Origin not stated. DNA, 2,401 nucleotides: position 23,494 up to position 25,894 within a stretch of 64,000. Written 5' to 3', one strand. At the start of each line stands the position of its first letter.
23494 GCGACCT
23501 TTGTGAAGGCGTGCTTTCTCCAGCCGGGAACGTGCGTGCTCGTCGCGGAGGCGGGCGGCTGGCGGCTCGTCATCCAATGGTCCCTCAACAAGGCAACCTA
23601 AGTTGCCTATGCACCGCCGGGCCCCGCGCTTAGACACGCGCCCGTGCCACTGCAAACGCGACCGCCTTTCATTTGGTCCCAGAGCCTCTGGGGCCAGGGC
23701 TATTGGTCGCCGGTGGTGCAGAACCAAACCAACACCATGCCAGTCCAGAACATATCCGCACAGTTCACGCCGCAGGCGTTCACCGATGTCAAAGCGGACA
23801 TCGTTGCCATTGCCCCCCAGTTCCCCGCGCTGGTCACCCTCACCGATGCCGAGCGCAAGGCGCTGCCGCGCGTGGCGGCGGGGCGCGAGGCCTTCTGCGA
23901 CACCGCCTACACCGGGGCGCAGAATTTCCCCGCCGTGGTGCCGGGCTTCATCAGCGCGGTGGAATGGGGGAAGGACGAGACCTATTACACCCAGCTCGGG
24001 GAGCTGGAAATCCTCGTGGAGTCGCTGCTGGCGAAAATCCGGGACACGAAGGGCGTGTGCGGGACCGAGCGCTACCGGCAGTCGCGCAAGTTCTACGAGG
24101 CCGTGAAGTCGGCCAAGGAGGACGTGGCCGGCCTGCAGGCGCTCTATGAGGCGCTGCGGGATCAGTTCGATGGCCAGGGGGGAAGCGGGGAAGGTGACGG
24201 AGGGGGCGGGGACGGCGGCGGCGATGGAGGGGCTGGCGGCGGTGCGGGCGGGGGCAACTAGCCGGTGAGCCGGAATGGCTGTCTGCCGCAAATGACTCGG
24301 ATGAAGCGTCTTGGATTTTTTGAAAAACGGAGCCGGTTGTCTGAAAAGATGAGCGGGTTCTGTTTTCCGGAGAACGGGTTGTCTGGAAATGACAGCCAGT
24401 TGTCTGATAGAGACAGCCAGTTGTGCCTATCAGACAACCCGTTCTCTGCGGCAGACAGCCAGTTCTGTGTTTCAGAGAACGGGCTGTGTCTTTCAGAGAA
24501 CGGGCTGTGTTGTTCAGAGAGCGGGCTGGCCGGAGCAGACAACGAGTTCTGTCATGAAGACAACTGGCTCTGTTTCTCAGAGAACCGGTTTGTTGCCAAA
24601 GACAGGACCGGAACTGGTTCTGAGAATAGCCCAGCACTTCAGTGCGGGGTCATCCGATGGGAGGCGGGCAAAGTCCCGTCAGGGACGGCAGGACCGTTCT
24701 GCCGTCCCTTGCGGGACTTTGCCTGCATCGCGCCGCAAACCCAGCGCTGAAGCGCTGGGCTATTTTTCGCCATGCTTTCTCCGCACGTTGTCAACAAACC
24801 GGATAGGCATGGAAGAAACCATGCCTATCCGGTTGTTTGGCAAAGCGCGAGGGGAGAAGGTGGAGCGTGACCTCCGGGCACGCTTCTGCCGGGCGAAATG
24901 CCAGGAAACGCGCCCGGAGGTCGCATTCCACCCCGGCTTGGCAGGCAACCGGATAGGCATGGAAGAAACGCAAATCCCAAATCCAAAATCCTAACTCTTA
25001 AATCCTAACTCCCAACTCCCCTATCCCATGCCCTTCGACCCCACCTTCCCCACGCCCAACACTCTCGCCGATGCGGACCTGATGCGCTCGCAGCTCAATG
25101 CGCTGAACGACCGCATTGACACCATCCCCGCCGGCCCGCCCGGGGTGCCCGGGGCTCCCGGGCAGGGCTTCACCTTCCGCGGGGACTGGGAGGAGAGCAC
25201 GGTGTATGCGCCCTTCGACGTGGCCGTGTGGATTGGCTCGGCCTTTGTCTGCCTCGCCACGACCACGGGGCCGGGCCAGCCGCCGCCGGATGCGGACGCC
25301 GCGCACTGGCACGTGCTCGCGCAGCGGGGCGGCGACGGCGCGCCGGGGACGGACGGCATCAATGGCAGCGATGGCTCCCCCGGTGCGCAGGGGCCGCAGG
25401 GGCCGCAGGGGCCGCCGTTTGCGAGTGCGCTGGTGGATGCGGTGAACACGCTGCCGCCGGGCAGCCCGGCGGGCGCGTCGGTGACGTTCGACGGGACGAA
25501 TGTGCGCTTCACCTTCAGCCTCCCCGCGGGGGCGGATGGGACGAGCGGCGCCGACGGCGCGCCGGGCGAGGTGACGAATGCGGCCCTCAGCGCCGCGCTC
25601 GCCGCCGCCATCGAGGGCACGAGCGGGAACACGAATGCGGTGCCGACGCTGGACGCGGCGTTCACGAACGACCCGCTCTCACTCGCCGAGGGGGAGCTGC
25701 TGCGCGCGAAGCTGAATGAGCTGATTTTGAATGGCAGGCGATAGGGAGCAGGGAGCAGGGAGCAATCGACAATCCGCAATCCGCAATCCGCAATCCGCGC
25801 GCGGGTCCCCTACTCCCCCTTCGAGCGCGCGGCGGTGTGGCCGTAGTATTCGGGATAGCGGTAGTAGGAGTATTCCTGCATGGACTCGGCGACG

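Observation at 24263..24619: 21-bp-period array of 14-17 imperfectly palindromic units (iteron/centromere-like) in an orphan islet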

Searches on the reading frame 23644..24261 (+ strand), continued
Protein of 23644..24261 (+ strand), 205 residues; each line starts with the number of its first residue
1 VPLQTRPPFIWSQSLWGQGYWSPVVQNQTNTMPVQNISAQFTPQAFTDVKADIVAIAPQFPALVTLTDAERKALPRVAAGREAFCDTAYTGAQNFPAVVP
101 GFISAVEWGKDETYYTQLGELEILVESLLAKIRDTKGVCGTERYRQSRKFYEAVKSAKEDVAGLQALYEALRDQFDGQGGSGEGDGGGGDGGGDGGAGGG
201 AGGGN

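Call 98: search_solved_structures(query=A6, max_evalue=10)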
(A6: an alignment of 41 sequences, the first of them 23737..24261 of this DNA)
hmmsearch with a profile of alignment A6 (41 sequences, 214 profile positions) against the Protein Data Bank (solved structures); distinct sequences matched with E-value up to 10: 17.
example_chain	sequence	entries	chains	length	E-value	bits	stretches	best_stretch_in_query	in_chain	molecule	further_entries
8s02_B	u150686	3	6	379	0.15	14.6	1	142-189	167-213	BzdN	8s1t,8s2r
6zbc_D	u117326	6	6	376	0.47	13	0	100-139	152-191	Merozoite surface protein 1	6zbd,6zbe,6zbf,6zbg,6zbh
4u2x_A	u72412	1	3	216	0.56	12.8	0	60-88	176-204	Membrane-associated protein VP24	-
7w09_A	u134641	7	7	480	0.57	12.7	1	43-83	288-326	Glycosyltransferase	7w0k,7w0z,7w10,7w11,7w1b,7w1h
4m0q_A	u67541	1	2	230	0.66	12.5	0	60-88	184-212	Membrane-associated protein VP24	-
1xou_A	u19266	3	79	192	0.77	12.3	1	34-79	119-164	EspA | Translocon EspA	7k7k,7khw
6ehm_C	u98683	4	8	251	0.83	12.2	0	60-88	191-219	Membrane-associated protein VP24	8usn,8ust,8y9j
9x9w_A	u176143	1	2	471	0.97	12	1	43-89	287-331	UGT74AN1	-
6kse_A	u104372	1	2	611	1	11.9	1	123-170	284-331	Acyl-CoA dehydrogenase FadE5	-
2mbg_A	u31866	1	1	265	1.1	11.9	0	28-48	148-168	RalA-binding protein 1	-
3eyj_B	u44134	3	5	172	1.2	11.7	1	46-95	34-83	Hemagglutinin HA2 chain | Hemagglutinin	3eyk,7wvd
1nt2_B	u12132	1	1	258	1.2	11.6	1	116-149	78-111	conserved hypothetical protein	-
1jov_A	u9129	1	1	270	1.4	11.5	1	106-170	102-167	HI1317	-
8gv6_B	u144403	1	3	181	1.4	11.5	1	46-95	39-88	Hemagglutinin H14-HA2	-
6v44_B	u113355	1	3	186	1.5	11.4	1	46-93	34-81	Hemagglutinin HA2 chain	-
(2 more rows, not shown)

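Call 99: search_protein_families(library=ncbifam, alignment_id=A6, max_evalue=0.01)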
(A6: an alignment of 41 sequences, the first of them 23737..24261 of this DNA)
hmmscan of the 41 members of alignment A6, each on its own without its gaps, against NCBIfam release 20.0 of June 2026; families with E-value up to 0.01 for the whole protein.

A. member 1, window:23737-24261:+ (174 aa): 0 families

B. families by the number of members that match (of 41 scanned): 1 family
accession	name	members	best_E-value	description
NF009931.0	PRK13394.1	1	0.0083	3-hydroxybutyrate dehydrogenase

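Call 103: find_encoding_contigs(protein=P0024, flank=4000, max_places=3)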
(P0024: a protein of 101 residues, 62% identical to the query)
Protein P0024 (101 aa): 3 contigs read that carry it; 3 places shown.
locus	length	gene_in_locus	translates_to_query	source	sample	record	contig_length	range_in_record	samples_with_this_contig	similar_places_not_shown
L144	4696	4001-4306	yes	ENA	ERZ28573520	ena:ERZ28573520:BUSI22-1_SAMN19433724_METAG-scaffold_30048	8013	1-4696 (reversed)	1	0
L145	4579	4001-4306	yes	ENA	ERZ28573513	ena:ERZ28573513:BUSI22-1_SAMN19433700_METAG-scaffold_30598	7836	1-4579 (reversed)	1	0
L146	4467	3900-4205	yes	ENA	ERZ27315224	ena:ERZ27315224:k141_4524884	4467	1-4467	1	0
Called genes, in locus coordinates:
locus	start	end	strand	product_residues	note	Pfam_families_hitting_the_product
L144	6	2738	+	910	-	-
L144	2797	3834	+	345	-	PF00793:DAHP_synth_1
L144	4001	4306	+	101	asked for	-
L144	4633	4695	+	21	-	?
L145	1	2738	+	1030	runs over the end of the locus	PF02811:PHP, PF07733:DNA_pol3_alpha, PF17657:DNA_pol3_finger, PF14579:HHH_6, PF01336:tRNA_anti-codon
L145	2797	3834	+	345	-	PF00793:DAHP_synth_1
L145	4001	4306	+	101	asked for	-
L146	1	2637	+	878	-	?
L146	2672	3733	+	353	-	PF00793:DAHP_synth_1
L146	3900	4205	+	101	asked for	-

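Call 110: search_dna_similar(query=P0029, collection=plasmids, mode=protein, max_evalue=0.01)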
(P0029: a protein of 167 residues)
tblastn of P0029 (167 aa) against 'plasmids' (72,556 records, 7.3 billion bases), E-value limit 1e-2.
Records with a match: 1; places in all: 1; records where one place covers at least 80% of the query: 0.
Best place of each record, by identity: <60% 1.
By first word of the organism name: Candidatus 1.
By predicted mobility (MOB-suite, as given by PLSDB): non-mobilizable 1.
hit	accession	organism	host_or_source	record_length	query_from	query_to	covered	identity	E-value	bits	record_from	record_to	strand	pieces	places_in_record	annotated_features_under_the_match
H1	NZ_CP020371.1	Candidatus Thiodictyon syntrophicum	meromictic lake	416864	1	112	67%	30.4%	4e-4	47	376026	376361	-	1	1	hypothetical protein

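Call 111: search_dna_similar(query=P0033, collection=plasmids, mode=protein, max_evalue=0.01)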
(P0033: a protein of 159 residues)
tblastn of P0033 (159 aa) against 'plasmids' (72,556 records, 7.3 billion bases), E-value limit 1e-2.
Records with a match: 1; places in all: 1; records where one place covers at least 80% of the query: 0.
Best place of each record, by identity: <60% 1.
By first word of the organism name: Candidatus 1.
By predicted mobility (MOB-suite, as given by PLSDB): non-mobilizable 1.
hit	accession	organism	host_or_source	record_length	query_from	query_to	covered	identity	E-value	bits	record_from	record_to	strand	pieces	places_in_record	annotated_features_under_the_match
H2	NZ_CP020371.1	Candidatus Thiodictyon syntrophicum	meromictic lake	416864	31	155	79%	34.4%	8e-4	46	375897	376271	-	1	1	hypothetical protein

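Call 112: search_dna_similar(query=P0029, collection=phages, mode=protein, max_evalue=0.01)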
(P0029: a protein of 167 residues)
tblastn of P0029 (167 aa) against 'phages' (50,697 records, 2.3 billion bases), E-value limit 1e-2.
No match.

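Call 113: get_annotated_region(hit=H1, flank=6000)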
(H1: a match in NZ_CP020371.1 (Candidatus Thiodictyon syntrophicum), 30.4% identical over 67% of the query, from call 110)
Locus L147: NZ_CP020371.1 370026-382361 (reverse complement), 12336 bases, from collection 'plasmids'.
description: Candidatus Thiodictyon syntrophicum strain Cad16T plasmid pTs417, complete sequence
organism: Candidatus Thiodictyon syntrophicum (NCBI taxid 1166950)
taxonomy: Bacteria; Pseudomonadota; Gammaproteobacteria; Chromatiales; Chromatiaceae; Thiodictyon; Candidatus Thiodictyon syntrophicum
host: -; source: meromictic lake; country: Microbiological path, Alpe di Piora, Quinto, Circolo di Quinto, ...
typing (MOB-suite, as given by PLSDB): non-mobilizable
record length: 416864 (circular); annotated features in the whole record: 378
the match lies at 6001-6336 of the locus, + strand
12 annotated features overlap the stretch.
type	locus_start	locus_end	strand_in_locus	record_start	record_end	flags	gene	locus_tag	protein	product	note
CDS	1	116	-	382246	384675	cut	-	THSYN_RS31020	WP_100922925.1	alpha/beta fold hydrolase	-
CDS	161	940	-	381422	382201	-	fabI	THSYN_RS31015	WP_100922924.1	enoyl-ACP reductase FabI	GO:0006633 - fatty acid biosynthetic process [Evidence IEA]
CDS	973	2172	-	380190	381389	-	-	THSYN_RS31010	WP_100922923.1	acetate/propionate family kinase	GO:0006083 - acetate metabolic process [Evidence IEA]; GO:0006113 - fermentation [Evidence IEA]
CDS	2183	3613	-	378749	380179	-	-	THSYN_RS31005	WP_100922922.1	bifunctional enoyl-CoA hydratase/phosphate acetyltransferase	-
CDS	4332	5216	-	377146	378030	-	speB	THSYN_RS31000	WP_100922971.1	agmatinase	GO:0008295 - spermidine biosynthetic process [Evidence IEA]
CDS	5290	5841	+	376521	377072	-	-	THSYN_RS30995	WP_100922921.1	arginine decarboxylase, pyruvoyl-dependent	GO:0006527 - arginine catabolic process [Evidence IEA]; GO:0006596 - polyamine biosynthetic process [Evidence IEA]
CDS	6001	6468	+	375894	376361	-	-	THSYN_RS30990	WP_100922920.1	hypothetical protein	-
CDS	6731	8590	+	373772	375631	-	-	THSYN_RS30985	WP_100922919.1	pyruvate kinase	-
CDS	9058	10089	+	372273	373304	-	pstS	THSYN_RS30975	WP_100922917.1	phosphate ABC transporter substrate-binding protein PstS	-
CDS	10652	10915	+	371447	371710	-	-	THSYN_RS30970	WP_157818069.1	hypothetical protein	-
CDS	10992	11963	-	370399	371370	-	-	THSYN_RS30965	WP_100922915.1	CorA family divalent cation transporter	GO:0055085 - transmembrane transport [Evidence IEA]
CDS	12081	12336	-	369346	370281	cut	-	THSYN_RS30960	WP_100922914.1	HNH endonuclease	-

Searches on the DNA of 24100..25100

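Call 7: search_rna_families(source=window, start=24100, end=25100, threshold=evalue, max_evalue=10)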
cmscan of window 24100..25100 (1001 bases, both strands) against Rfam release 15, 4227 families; matches with E-value up to 10: 25.
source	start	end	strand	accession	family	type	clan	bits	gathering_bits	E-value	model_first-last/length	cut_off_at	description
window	24607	24784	+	RF04119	MIR1858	Gene; miRNA;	-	45.4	137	2.5e-06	1-197/197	no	MIR1858 microRNA precursor family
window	24663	24727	+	RF03379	mir-4667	Gene; miRNA;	-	32.8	68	0.00088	1-93/93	no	mir-4667 microRNA precursor family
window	24740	24767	+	RF01687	Acido-Lenti-1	Gene; sRNA;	-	32.2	37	2.9e-05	1-46/46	no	Acido-Lenti-1 RNA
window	24437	24505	+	RF04239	mir-4679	Gene; miRNA;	-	31.9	88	0.00055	1-75/75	no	mir-4679 microRNA precursor family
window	24663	24727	-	RF03379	mir-4667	Gene; miRNA;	-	28.9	68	0.0079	1-93/93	no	mir-4667 microRNA precursor family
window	24779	24852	-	RF00244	mir-26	Gene; miRNA;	-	28.4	57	0.00023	1-81/81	no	mir-26 microRNA precursor family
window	24666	24724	-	RF03878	mir-B6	Gene; miRNA;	-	26.2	89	0.51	1-83/83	no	mir-B6 microRNA precursor family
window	24779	24852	+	RF00244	mir-26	Gene; miRNA;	-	25.8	57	0.0014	1-81/81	no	mir-26 microRNA precursor family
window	24703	24809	-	RF03000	LOOT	Gene; sRNA;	-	23.6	46.4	0.047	1-121/121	no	LOOT RNA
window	24433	24509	+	RF04068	mir-3927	Gene; miRNA;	-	22.9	90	0.22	1-85/85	no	mir-3927 microRNA precursor family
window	24857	24934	-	RF04105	mir-3165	Gene; miRNA;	-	21.2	90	0.67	1-75/75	no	mir-3165 microRNA precursor family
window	24642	24738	+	RF01857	Archaea_SRP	Gene;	CL00003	19.8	96.5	0.031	1-317/317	no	Archaeal signal recognition particle RNA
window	24613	24649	-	RF01687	Acido-Lenti-1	Gene; sRNA;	-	19.7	37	0.071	1-46/46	no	Acido-Lenti-1 RNA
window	24434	24489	+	RF03973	mir-5615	Gene; miRNA;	-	19.6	82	0.64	1-61/61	no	mir-5615 microRNA precursor family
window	24737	24759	-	RF01687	Acido-Lenti-1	Gene; sRNA;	-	19.3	37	0.091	1-46/46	no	Acido-Lenti-1 RNA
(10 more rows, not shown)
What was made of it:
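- On CRISPR array: The one CRISPR match in Rfam is CRISPR-DR41, at 16.4 bits against a gathering score of 36 (E = 4.8), far below threshold (call 7).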

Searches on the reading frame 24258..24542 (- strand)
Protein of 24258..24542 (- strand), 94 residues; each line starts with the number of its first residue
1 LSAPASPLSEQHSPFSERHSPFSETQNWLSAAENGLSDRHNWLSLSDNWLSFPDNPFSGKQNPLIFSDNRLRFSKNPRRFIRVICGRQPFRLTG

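Call 9: search_protein_families(library=pfam, proteins=[window:24258-24542:-], max_evalue=1)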
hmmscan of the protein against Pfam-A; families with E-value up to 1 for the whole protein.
window:24258-24542:- (94 aa): 0 families

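Call 10: search_protein_families(library=phrogs, proteins=[window:24258-24542:-], max_evalue=0.1)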
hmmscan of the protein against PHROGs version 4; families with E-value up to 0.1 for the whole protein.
window:24258-24542:- (94 aa): 0 families

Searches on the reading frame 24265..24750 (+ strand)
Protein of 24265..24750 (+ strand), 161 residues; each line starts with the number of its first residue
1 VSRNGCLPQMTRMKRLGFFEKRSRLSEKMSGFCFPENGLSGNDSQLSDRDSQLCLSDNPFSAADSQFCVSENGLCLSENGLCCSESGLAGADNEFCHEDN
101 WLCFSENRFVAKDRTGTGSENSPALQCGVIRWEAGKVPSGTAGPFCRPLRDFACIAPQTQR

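Call 9: search_protein_families(library=pfam, proteins=[window:24265-24750:+], max_evalue=1)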
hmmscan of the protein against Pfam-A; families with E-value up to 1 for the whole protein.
window:24265-24750:+ (161 aa): 0 families

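Call 10: search_protein_families(library=phrogs, proteins=[window:24265-24750:+], max_evalue=0.1)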
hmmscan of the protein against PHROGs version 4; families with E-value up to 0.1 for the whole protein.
window:24265-24750:+ (161 aa): 0 families

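Call 16: find_homologous_proteins(query=window:24265-24750:+, max_evalue=0.01)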
Query window:24265-24750:+: 32 candidates shared short words with the query, none scored E <= 0.01.
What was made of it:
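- On Heptad-repeat protein-coding gene: The window ORF has no homologue (call 16).
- The window ORF has no protein homologue among 5.8 billion clusters (call 16).
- Tried and rejected: Protein search with the window's array ORF (call 16).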

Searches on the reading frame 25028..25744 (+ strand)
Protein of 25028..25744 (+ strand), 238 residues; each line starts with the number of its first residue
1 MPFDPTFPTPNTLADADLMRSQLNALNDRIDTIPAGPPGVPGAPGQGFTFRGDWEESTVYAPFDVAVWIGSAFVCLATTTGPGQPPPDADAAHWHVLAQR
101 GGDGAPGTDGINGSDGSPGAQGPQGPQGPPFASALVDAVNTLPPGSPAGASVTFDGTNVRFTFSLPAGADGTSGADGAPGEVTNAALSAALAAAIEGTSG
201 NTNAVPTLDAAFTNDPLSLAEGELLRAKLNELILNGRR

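Call 9: search_protein_families(library=pfam, proteins=[window:25028-25744:+], max_evalue=1)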
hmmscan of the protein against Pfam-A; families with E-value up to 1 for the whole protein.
window:25028-25744:+ (238 aa): 1 family
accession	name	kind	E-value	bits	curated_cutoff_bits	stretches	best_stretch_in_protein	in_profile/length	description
PF01391.23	Collagen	-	1.7e-06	28.1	27.2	1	101-129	16-44/60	Collagen triple helix repeat (20 copies)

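Call 10: search_protein_families(library=phrogs, proteins=[window:25028-25744:+], max_evalue=0.1)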
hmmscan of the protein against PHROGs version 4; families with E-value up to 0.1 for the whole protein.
window:25028-25744:+ (238 aa): 19 families
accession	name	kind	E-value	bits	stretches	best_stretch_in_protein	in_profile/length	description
phrog_5073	-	tail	4.2e-14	53.4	1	35-129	198-289/519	tail fiber protein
phrog_29268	-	unknown function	2.8e-10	40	1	36-208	345-513/653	-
phrog_32311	-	unknown function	1.2e-07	32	1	94-216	188-314/577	-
phrog_9851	-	tail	6.4e-06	25.2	1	46-100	215-268/1092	tail fiber protein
phrog_1806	-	tail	0.00056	20.3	1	99-181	116-201/276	collagen like minor tail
phrog_4120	-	tail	0.00056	20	1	119-186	112-179/360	minor tail protein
phrog_3904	-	tail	0.00062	19.1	1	89-201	698-796/1086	tail fiber protein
phrog_3420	-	unknown function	0.00069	18.3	1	98-207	54-156/929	-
phrog_819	-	tail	0.0014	17.8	2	100-182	644-709/1024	tail protein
phrog_16032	-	unknown function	0.0024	18.3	1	33-128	175-266/331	-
phrog_6320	-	tail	0.0024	17.7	1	100-181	133-180/745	tail fiber protein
phrog_21962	-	tail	0.005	17.2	1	119-216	85-182/321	tail protein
phrog_4440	-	tail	0.007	16.6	1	103-188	240-310/410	tail fiber protein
phrog_16748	-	unknown function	0.0086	16.9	1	50-106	88-141/143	-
phrog_8745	-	tail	0.01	14.1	1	100-184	1421-1484/1803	tail fiber protein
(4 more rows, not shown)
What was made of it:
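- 25028..25744 (+): Small collagen-like gene (238 aa; Gly-X-Y repeats; weak similarity to phage tail fibres). It is the conserved downstream member of the cassette. Pfam Collagen at 1.7e-6 and PHROG tail-fibre families (calls 9, 10).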

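Call 38: search_protein_families(library=padloc, proteins=[window:25028-25744:+], max_evalue=0.1)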
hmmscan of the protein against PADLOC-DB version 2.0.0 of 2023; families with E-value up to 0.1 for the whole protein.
window:25028-25744:+ (238 aa): 0 families

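Call 39: search_protein_families(library=ncbifam, proteins=[window:25028-25744:+], max_evalue=0.1)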
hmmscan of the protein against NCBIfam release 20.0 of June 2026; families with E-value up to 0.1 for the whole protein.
window:25028-25744:+ (238 aa): 1 family
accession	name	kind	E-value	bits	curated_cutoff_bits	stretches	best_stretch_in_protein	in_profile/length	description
NF038330.1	adhesin_SclA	exception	0.0034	17.1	400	1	99-128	205-234/405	LPXTG-anchored collagen-like adhesin Scl1/SclA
